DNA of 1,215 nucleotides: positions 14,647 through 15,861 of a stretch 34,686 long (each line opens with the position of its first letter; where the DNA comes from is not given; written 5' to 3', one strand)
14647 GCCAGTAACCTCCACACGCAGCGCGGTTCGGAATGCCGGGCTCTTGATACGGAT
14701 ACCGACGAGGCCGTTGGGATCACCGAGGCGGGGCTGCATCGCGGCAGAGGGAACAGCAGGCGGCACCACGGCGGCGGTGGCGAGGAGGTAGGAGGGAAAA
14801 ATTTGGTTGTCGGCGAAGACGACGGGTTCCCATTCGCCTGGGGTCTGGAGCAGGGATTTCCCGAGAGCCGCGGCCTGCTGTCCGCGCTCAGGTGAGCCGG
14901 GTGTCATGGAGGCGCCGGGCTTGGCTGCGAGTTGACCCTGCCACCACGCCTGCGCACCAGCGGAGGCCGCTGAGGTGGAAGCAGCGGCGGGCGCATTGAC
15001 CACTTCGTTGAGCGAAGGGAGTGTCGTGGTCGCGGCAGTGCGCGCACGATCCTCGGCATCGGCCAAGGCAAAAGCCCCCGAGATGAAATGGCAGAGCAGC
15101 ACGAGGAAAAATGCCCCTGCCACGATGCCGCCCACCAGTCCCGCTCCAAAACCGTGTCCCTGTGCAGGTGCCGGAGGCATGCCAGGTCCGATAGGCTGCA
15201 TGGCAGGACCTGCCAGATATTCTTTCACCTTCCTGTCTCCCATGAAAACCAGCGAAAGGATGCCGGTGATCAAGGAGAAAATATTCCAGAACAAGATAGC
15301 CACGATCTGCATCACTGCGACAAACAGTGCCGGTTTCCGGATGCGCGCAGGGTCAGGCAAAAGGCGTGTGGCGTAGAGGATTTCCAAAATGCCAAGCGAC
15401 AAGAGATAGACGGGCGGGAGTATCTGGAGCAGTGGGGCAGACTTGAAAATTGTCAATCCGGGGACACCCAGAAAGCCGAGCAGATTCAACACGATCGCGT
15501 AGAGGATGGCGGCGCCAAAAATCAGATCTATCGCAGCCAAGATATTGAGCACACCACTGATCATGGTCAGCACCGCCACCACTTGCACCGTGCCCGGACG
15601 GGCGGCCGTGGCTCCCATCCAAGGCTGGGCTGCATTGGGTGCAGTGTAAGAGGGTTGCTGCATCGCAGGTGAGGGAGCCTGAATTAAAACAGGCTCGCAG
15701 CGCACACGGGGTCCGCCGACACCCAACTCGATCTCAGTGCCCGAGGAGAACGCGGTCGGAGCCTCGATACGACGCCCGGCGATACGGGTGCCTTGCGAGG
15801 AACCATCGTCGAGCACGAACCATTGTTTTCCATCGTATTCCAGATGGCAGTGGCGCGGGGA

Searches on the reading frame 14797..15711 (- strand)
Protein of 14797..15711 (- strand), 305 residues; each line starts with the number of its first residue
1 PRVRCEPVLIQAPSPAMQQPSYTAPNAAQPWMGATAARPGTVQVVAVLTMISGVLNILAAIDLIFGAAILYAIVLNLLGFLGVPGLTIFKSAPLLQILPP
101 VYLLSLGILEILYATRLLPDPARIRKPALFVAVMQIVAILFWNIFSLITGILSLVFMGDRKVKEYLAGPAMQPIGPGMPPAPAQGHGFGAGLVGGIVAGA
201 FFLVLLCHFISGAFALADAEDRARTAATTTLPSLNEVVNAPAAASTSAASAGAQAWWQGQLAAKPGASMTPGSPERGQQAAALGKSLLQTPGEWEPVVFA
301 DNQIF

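Call 58: predict_structure(alignment_id=A2)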
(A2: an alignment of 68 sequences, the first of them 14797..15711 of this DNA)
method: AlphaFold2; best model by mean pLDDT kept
length: 305 residues; sequences in the alignment: 68
mean_pLDDT: 73.0   pTM: 0.51
mean pLDDT of the five models: 73.0, 73.0, 72.2, 71.8, 71.2
residues with pLDDT >= 90: 88; 70-90: 79; 50-70: 94; < 50: 44
segments of 3 or more residues with pLDDT < 50: 17-20, 184-189, 241-246, 264-273, 289-293, 295-298, 302-305
pLDDT, mean of each block of 10 residues (from residue 1): 54 54 52 73 95 95 91 87 75 83 96 95 90 92 90 93 86 59 51 60 74 83 80 64 51 74 50 57 56 48 43
secondary structure, 60 per line:
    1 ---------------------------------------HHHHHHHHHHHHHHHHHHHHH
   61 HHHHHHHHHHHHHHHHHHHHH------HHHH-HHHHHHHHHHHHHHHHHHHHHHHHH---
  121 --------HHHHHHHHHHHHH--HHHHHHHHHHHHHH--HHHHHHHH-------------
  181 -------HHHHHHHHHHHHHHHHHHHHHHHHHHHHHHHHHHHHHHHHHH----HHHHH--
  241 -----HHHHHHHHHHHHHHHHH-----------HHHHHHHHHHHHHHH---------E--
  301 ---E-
elements in order: H40-81 H88-91 H93-117 H129-141 H144-157 H160-167 H188-229 H234-238 H246-262 H274-288

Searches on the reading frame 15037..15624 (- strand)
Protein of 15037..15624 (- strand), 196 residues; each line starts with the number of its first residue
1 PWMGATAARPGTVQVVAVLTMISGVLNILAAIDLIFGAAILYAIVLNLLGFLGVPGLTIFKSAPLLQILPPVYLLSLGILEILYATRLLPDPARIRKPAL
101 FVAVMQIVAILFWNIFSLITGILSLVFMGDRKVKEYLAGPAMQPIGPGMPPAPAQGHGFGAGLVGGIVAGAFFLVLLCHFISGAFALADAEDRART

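Call 47: search_protein_representatives(protein=window:15037-15624:-)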
Query: 196 residues. Proteins with E-value up to 0.001 (for the whole library): 229; up to 1e-10: 48; up to 1e-30: 1. The best 150 are listed.
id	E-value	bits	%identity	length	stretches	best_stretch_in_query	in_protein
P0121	2.2e-115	399.8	99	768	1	1-196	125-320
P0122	4.0e-21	92.2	50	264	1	5-143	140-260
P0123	5.4e-19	85.3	54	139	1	8-138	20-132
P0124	2.8e-17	79.7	45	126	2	66-139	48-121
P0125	5.6e-17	78.7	44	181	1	5-138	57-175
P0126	5.6e-17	78.7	42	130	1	8-139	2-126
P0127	1.2e-16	77.7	46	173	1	48-140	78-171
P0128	3.1e-16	76.3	43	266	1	1-136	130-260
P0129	3.7e-15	72.8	42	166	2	71-138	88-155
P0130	6.9e-15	71.9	43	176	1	8-152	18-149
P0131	1.2e-14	71.1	44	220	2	71-140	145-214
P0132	2.0e-14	70.4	48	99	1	71-154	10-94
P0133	2.4e-14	70.2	41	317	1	8-137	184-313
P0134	3.1e-14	69.8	44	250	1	7-139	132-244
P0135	6.1e-14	68.8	48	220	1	7-150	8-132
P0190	2.6e-09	53.7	43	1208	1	5-150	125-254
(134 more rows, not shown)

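Call 49: find_homologous_proteins(query=window:15037-15624:-, max_evalue=0.001)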
Query window:15037-15624:- (196 aa): 2 proteins with E <= 0.001 among 2076 candidates.
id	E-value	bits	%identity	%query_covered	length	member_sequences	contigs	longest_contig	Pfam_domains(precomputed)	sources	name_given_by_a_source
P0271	5.1e-12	64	36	66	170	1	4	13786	-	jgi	jgi:hypothetical protein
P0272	3.0e-11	62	35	64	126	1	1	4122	-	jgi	jgi:hypothetical protein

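Call 77: search_protein_families(library=pfam, proteins=[P0190], max_evalue=0.01)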
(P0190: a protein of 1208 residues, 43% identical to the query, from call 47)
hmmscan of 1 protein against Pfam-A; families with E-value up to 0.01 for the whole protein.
P0190 (1208 aa): 2 families
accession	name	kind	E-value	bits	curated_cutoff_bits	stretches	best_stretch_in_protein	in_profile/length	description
PF00498.31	FHA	-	4.4e-10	40.3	20.7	1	26-92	2-67/67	FHA domain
PF16697.10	Yop-YscD_cpl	-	1.5e-06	28.8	33.2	1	22-92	16-84/94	Inner membrane component of T3SS, cytoplasmic domain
